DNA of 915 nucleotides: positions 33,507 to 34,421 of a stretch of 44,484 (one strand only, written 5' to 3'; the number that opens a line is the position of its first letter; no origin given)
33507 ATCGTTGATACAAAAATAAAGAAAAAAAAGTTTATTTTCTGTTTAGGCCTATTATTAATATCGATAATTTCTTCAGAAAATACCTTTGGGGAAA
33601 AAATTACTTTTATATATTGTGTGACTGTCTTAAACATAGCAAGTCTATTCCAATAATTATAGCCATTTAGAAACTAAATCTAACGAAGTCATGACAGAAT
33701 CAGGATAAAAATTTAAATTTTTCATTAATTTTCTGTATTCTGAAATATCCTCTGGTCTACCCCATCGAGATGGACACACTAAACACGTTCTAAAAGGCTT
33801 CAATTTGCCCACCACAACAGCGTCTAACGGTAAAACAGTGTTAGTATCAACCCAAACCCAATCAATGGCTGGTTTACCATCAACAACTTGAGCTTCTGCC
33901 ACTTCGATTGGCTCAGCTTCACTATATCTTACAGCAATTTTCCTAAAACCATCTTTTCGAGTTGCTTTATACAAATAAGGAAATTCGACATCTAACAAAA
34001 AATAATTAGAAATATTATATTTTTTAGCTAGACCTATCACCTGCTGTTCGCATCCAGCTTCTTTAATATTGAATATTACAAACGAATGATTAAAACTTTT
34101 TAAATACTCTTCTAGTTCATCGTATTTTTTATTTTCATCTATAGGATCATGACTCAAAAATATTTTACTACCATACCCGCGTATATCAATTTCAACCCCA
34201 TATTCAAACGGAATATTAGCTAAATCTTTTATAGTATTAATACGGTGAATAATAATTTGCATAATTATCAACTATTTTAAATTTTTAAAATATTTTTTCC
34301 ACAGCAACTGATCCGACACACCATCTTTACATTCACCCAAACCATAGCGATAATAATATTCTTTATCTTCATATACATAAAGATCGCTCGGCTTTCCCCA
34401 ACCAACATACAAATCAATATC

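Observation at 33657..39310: Unassigned activation module: GT-C membrane domain fused to a PRK/uridine-kinase-type kinase, then an aldolase-II-fold protein, two tandem nucleotidyltransferases and a GDPD-fold protein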

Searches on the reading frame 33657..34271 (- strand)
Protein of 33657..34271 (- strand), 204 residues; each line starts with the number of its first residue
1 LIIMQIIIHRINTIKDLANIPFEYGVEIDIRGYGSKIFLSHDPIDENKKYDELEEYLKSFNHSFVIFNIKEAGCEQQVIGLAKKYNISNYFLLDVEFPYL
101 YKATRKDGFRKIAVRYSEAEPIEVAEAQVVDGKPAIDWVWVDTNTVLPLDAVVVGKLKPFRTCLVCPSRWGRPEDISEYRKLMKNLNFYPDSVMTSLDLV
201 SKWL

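Call 3: search_protein_families(library=pfam, proteins=[window:33657-34271:-], max_evalue=0.01)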
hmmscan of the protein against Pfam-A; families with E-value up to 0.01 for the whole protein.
window:33657-34271:- (204 aa): 0 families

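Call 5: search_protein_families(library=ncbifam, proteins=[window:33657-34271:-], max_evalue=0.01)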
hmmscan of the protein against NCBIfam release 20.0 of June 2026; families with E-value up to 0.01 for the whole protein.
window:33657-34271:- (204 aa): 0 families

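Call 6: search_solved_structures(query=window:33657-34271:-, max_evalue=10)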
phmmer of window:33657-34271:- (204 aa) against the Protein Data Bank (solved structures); distinct sequences matched with E-value up to 10: 3.
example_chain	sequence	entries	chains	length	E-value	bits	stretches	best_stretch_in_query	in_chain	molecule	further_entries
7l85_A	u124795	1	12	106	0.14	15.1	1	68-141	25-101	BG505 SOSIP-T33-31A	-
4zk7_M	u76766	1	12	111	0.14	15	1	68-142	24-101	Divalent-cation tolerance protein CutA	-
1qwz_A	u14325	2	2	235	1.6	11.6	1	39-111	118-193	NPQTN specific sortase B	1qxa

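Call 27: find_homologous_proteins(query=window:33657-34271:-)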
Query window:33657-34271:- (204 aa): 1204 proteins with E <= 0.001 among 1329 candidates; the best 120 are listed.
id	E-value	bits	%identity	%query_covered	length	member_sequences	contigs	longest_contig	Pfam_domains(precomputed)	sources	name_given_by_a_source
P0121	1.2e-132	458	100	99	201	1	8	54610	-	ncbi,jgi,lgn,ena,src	-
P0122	1.1e-122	425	93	99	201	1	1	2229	-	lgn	-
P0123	1.7e-113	395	86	99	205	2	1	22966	-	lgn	-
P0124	1.2e-102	360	78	98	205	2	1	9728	-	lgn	-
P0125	2.2e-99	349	74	98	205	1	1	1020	-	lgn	-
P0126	2.2e-93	330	72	98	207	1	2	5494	-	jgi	jgi:hypothetical protein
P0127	3.1e-92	326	70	98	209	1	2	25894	-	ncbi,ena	-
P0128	1.8e-91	323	69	97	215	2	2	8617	-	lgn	-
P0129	2.2e-91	323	69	98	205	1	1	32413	-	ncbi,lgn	-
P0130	2.6e-91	323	70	98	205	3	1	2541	-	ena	-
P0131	2.7e-91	323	72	98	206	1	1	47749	-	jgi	jgi:hypothetical protein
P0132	9.4e-91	321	68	98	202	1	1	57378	-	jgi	jgi:hypothetical protein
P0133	1.8e-90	320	69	98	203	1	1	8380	-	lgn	-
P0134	2.2e-90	320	70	98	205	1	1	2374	-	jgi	-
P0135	2.9e-90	319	70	98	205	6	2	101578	-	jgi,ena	-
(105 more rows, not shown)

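Call 30: search_solved_structures(query=A2, max_evalue=10, show_alignments=2)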
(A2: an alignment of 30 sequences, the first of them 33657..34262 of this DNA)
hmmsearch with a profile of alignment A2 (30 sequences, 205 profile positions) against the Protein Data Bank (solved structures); distinct sequences matched with E-value up to 10: 0.

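Call 37: predict_structure(alignment_id=A2)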
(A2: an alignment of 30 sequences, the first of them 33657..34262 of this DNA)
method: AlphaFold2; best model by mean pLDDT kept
length: 201 residues; sequences in the alignment: 30
mean_pLDDT: 95.4   pTM: 0.91
mean pLDDT of the five models: 95.4, 95.2, 95.1, 92.2, 91.1
residues with pLDDT >= 90: 186; 70-90: 15; 50-70: 0; < 50: 0
segments of 3 or more residues with pLDDT < 50: none
pLDDT, mean of each block of 10 residues (from residue 1): 96 97 98 95 96 97 96 98 98 95 96 93 93 96 92 97 90 95 97 95 89
secondary structure, 60 per line:
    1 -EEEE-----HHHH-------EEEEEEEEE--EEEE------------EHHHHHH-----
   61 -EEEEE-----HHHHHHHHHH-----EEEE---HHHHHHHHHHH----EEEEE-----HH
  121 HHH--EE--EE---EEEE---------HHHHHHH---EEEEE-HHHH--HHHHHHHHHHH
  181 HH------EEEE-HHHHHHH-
elements in order: E2-5 H11-14 E22-30 E33-36 H50-55 E62-66 H72-81 E87-90 H94-104 E109-113 H119-123 E135-138 H148-154 E158-162 H164-167 H170-182 E189-192 H194-200

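Call 42: fold_search(model_id=the predicted structure, library=pdb)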
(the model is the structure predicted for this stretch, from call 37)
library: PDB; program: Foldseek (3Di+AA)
matches with E <= 10: 708; with E <= 0.001: 8
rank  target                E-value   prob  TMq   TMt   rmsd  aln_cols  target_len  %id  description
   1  1zcc_B                2.5e-05  1.00  0.68  0.61   4.1       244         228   12  Crystal structure of glycerophosphodiester phosphodiesterase from Agrobacterium tumefaciens str.C58 (released 2005-05-03)
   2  4j9j                  2.3e-04  1.00  0.63  0.57   5.0       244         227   10  Structure of designed HisF (released 2013-07-17)
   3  4oec_A                2.4e-04  1.00  0.68  0.57   4.5       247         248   13  Crystal structure of glycerophosphodiester phosphodiesterase from Thermococcus kodakarensis KOD1 (released 2015-01-14)
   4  3i10                  2.6e-04  1.00  0.67  0.51   5.1       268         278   15  Crystal structure of Putative glycerophosphoryl diester phosphodiesterase (NP_812074.1) from BACTEROIDES THETAIOTAOMICRO (released 2009-07-21)
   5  7e2a                  2.9e-04  1.00  0.73  0.59   4.1       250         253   12  GDPD mutant from Pyrococcus furiosus DSM 3638 (released 2022-02-09)
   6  7e0v_A                3.5e-04  1.00  0.76  0.62   3.8       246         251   13  GDPD from Pyrococcus furiosus DSM 3638 (released 2022-02-09)
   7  1zcc_E                8.1e-04  1.00  0.64  0.56   4.9       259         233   12  Crystal structure of glycerophosphodiester phosphodiesterase from Agrobacterium tumefaciens str.C58 (released 2005-05-03)
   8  1zcc_F                9.8e-04  1.00  0.67  0.58   4.5       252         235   12  Crystal structure of glycerophosphodiester phosphodiesterase from Agrobacterium tumefaciens str.C58 (released 2005-05-03)
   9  7e0v_C                1.2e-03  1.00  0.75  0.61   3.9       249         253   13  GDPD from Pyrococcus furiosus DSM 3638 (released 2022-02-09)
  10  1yad_A                3.1e-03  1.00  0.48  0.51   5.9       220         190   12  Structure of TenI from Bacillus subtilis (released 2005-02-22)
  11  2oog_D                5.6e-03  1.00  0.58  0.45   4.9       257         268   11  Crystal structure of glycerophosphoryl diester phosphodiesterase from Staphylococcus aureus (released 2007-02-06)
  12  6ct3                  8.5e-03  0.93  0.44  0.38   7.8       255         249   11  Directed evolutionary changes in Kemp Eliminase KE07 - Crystal 27 round 7-2 (released 2018-08-01)
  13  2czv_B                9.0e-03  0.97  0.41  0.40   5.2       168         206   13  Crystal structure of archeal RNase P protein ph1481p in complex with ph1877p (released 2006-06-27)
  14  3og3                  9.6e-03  0.92  0.41  0.36   9.1       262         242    9  Crystal structure of an artificial thermostable (BA)8-barrel protein from identical half barrels (released 2011-08-17)
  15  2oog_A                1.1e-02  1.00  0.62  0.49   5.0       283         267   11  Crystal structure of glycerophosphoryl diester phosphodiesterase from Staphylococcus aureus (released 2007-02-06)
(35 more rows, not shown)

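Call 47: search_dna_similar(query=window:33657-34262:-, collection=plasmids, mode=protein, max_evalue=0.001)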
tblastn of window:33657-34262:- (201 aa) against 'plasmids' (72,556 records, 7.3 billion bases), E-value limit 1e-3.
Records with a match: 4; places in all: 4; records where one place covers at least 80% of the query: 4.
Best place of each record, by identity: <60% 4.
By first word of the organism name: Escherichia 1; Hirschia 1; Azospirillum 1; Scandinavium 1.
By predicted mobility (MOB-suite, as given by PLSDB): non-mobilizable 4.
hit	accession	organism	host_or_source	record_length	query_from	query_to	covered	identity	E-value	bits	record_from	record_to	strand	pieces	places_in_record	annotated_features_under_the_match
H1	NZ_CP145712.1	Escherichia coli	Homo sapiens,stool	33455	1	192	96%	38.3%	5e-32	128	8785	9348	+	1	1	phosphatidylinositol-specific phospholipase C/glycerophosphodiester ... | glycosyltransferase family 2 protein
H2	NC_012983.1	Hirschia baltica ATCC 49814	-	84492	2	192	95%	37.9%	6e-31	125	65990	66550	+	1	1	phosphatidylinositol-specific phospholipase C/glycerophosphodiester ...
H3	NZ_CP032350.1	Azospirillum brasilense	soil sample,Agricultural field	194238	1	192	96%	36.4%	6e-33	131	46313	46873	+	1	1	phosphatidylinositol-specific phospholipase C/glycerophosphodiester ... | glycosyltransferase family 2 protein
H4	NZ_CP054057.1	Scandinavium goeteborgense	Homo sapiens,Wound,wound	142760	1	187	93%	25.6%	1e-5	52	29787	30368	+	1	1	hypothetical protein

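Call 48: search_dna_similar(query=window:33657-34262:-, collection=phages, mode=protein, max_evalue=0.001)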
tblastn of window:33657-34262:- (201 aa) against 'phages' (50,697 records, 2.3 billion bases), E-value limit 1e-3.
No match.

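Call 49: get_annotated_region(hit=H1, flank=10000)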
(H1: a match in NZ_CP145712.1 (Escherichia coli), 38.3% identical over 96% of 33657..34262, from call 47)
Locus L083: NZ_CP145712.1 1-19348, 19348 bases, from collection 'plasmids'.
description: Escherichia coli strain S1-CAM-01-A plasmid p5-S1-CAM-01-A, complete sequence
organism: Escherichia coli (NCBI taxid 562)
taxonomy: Bacteria; Pseudomonadota; Gammaproteobacteria; Enterobacterales; Enterobacteriaceae; Escherichia; Escherichia coli
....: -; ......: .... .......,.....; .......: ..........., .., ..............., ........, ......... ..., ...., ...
typing (MOB-suite, as given by PLSDB): non-mobilizable; replicon IncR
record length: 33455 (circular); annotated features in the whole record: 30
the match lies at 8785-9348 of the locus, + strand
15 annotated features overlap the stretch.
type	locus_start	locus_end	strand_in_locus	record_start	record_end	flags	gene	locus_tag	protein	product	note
CDS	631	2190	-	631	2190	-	-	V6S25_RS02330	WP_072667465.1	hypothetical protein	-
CDS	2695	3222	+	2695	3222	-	-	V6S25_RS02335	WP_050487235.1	ribbon-helix-helix domain-containing protein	-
CDS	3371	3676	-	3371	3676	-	-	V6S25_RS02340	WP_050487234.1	hypothetical protein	-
CDS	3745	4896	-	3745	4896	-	-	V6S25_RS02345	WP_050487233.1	hypothetical protein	-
CDS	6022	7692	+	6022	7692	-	-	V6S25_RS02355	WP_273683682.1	NTP transferase domain-containing protein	-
CDS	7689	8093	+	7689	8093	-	-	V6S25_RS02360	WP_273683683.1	GtrA family protein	-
CDS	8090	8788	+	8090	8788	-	-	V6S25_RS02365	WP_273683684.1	glycosyltransferase family 2 protein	-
CDS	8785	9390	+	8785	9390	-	-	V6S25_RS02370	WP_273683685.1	phosphatidylinositol-specific phospholipase C/glycerophosphodiester phosphodiesterase family protein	GO:0006629 - lipid metabolic process [Evidence IEA]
CDS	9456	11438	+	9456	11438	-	-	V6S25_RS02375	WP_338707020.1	uridine kinase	-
CDS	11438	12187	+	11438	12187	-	-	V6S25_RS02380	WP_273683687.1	HAD family hydrolase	-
CDS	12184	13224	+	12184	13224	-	-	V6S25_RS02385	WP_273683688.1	class II aldolase/adducin family protein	-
CDS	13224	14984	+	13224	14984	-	-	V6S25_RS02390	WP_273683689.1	hypothetical protein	-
CDS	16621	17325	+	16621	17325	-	-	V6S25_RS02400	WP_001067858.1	IS6-like element IS26 family transposase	GO:0006313 - DNA transposition [Evidence IEA]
CDS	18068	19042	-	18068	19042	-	-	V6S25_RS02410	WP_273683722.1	ParB family protein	-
CDS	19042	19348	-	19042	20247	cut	-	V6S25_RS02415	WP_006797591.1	AAA family ATPase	-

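Call 50: get_annotated_region(hit=H3, flank=10000)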
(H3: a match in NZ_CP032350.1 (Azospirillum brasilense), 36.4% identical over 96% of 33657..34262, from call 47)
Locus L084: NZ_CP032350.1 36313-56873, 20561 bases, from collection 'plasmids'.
description: Azospirillum brasilense strain MTCC4039 plasmid p5, complete sequence
organism: Azospirillum brasilense (NCBI taxid 192)
taxonomy: Bacteria; Pseudomonadota; Alphaproteobacteria; Rhodospirillales; Azospirillaceae; Azospirillum; Azospirillum brasilense
host: -; source: soil sample,Agricultural field; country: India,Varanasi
typing (MOB-suite, as given by PLSDB): non-mobilizable; replicon rep_cluster_771
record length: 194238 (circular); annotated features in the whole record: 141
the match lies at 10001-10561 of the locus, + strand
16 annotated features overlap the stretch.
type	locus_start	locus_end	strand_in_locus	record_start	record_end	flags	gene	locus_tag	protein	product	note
CDS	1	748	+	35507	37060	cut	-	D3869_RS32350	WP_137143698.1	class I SAM-dependent methyltransferase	-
CDS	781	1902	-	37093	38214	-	-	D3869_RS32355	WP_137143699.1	NAD(P)/FAD-dependent oxidoreductase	-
CDS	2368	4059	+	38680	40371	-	-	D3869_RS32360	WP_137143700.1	M10 family metallopeptidase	GO:0006508 - proteolysis [Evidence IEA]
CDS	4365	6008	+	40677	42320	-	-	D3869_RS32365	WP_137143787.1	hypothetical protein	-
CDS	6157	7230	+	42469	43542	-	-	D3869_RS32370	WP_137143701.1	class II aldolase/adducin family protein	-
CDS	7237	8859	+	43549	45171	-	-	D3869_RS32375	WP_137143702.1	NTP transferase domain-containing protein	-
CDS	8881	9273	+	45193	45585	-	-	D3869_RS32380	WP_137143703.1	GtrA family protein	GO:0000271 - polysaccharide biosynthetic process [Evidence IEA]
CDS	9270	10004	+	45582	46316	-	-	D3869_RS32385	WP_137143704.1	glycosyltransferase family 2 protein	-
CDS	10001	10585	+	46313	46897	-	-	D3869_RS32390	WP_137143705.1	phosphatidylinositol-specific phospholipase C/glycerophosphodiester phosphodiesterase family protein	GO:0006629 - lipid metabolic process [Evidence IEA]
CDS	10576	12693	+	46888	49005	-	-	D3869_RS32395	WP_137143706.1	phosphoribulokinase/uridine kinase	-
CDS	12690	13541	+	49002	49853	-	-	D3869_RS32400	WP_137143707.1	HAD family hydrolase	-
CDS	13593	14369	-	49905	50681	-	-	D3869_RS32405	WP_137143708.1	ABC transporter ATP-binding protein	-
CDS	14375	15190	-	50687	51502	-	-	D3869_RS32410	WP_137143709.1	ABC transporter permease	-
CDS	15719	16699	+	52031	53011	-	gmd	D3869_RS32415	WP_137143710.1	GDP-mannose 4,6-dehydratase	GO:0000271 - polysaccharide biosynthetic process [Evidence IEA]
CDS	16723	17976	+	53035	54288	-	-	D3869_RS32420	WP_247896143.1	glycosyltransferase family 1 protein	-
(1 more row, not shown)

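Call 62: find_homologous_proteins(query=L083:9456-11438:+)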
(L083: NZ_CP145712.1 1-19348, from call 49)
Query L083:9456-11438:+ (660 aa): 1814 proteins with E <= 0.001 among 8000 candidates; the best 120 are listed.
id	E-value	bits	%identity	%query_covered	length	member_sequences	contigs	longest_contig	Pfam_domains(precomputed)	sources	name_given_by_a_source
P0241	0.0e+0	1436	97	100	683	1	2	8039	PF00485.25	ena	-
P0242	0.0e+0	1434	96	100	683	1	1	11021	PF00485.25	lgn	-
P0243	0.0e+0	1426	96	100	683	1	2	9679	PF00485.25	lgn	-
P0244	0.0e+0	1423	96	100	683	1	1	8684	PF00485.25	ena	-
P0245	0.0e+0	1421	95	100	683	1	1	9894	PF00485.25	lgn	-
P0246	0.0e+0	1416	95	100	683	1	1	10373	PF00485.25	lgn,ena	-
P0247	0.0e+0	1416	95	100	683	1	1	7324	PF00485.25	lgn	-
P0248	0.0e+0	1415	95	100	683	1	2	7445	PF00485.25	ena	-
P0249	0.0e+0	1413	95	100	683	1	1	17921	PF00485.25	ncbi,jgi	jgi:uridine kinase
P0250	0.0e+0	1412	95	100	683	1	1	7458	PF00485.25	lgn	-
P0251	0.0e+0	1410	95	100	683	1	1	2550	PF00485.25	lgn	-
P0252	0.0e+0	1405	94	100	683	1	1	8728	PF00485.25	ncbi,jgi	jgi:uridine kinase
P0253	0.0e+0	1405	94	100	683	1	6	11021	PF00485.25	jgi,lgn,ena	jgi:uridine kinase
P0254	0.0e+0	1403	95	100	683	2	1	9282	PF00485.25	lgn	-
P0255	0.0e+0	1403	94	100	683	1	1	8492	PF00485.25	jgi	-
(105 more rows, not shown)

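Call 63: get_annotated_region(hit=H4, flank=9000)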
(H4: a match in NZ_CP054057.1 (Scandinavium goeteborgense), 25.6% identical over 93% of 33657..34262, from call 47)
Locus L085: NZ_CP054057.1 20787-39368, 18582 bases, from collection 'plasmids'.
description: Scandinavium goeteborgense strain CCUG 66741 plasmid pSg66741_1, complete sequence
organism: Scandinavium goeteborgense (NCBI taxid 1851514)
taxonomy: Bacteria; Pseudomonadota; Gammaproteobacteria; Enterobacterales; Enterobacteriaceae; Scandinavium; Scandinavium goeteborgense
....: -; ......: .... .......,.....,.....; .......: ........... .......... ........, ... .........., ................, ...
typing (MOB-suite, as given by PLSDB): non-mobilizable
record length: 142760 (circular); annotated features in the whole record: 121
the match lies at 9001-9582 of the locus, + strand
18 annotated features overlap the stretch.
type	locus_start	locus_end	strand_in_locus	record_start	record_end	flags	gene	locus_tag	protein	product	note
CDS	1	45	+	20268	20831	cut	-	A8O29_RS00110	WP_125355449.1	fimbrial protein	GO:0007155 - cell adhesion [Evidence IEA]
CDS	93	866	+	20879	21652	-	-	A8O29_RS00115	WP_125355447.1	hypothetical protein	-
CDS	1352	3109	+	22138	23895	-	-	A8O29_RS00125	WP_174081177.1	O-antigen ligase family protein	-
CDS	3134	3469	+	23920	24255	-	-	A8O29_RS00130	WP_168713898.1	hypothetical protein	-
CDS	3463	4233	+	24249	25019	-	-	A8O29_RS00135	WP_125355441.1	glycosyltransferase family 2 protein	-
CDS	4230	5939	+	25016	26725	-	-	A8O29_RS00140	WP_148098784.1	hypothetical protein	-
CDS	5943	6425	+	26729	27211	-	-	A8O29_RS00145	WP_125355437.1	hypothetical protein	-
CDS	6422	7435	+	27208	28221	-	-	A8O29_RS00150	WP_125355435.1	WavE lipopolysaccharide synthesis family protein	-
CDS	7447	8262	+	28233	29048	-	-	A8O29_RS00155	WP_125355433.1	ABC transporter permease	-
CDS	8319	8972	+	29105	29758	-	-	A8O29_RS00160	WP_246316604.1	ABC transporter ATP-binding protein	-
CDS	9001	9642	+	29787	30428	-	-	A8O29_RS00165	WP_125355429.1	hypothetical protein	-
CDS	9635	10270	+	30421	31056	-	-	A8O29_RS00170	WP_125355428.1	HAD family phosphatase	-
CDS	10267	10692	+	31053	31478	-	-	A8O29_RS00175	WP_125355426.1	hypothetical protein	-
CDS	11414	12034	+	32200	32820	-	-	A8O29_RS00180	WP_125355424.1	helix-turn-helix domain-containing protein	-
CDS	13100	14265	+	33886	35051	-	-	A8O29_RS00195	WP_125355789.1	IS3 family transposase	-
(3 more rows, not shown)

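Call 64: get_annotated_region(hit=H2, flank=9000)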
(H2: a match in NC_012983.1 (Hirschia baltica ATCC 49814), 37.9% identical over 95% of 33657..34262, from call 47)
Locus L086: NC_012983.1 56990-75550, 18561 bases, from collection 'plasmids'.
description: Hirschia baltica ATCC 49814 plasmid pHbal01, complete sequence
organism: Hirschia baltica ATCC 49814 (NCBI taxid 582402)
taxonomy: Bacteria; Pseudomonadota; Alphaproteobacteria; Hyphomonadales; Hyphomonadaceae; Hirschia; Hirschia baltica; Hirschia baltica ATCC 49814
host: -; source: -; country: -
typing (MOB-suite, as given by PLSDB): non-mobilizable; replicon rep_cluster_372
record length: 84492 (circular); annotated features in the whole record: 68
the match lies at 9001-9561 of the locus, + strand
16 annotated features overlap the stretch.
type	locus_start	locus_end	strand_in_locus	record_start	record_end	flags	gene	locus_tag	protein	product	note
CDS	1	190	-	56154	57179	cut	-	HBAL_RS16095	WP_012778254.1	LacI family DNA-binding transcriptional regulator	-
CDS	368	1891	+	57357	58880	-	-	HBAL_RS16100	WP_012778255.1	tryptophan halogenase family protein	-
CDS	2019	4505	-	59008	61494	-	-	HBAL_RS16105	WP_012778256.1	TonB-dependent receptor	-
CDS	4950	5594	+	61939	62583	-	-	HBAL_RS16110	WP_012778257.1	hypothetical protein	-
CDS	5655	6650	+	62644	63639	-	-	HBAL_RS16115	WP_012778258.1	glycosyltransferase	-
CDS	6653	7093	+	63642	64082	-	-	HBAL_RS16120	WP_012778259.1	GtrA family protein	-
CDS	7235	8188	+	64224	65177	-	-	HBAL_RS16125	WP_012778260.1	UDP-glucuronic acid decarboxylase family protein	-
CDS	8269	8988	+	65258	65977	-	-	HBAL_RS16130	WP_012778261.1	glycosyltransferase family 2 protein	-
CDS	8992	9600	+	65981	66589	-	-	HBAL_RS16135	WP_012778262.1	phosphatidylinositol-specific phospholipase C/glycerophosphodiester phosphodiesterase family protein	GO:0006629 - lipid metabolic process [Evidence IEA]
CDS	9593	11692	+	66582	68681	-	-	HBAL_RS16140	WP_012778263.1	phosphoribulokinase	-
CDS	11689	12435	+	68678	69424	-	-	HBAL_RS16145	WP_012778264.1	HAD family hydrolase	-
CDS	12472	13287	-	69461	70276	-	-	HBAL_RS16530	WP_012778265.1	class I SAM-dependent methyltransferase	GO:0032259 - methylation [Evidence IEA]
CDS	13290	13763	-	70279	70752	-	-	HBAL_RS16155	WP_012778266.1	GtrA family protein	-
CDS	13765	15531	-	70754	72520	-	-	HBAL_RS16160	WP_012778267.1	hypothetical protein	-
CDS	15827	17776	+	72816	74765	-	-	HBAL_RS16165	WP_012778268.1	hypothetical protein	-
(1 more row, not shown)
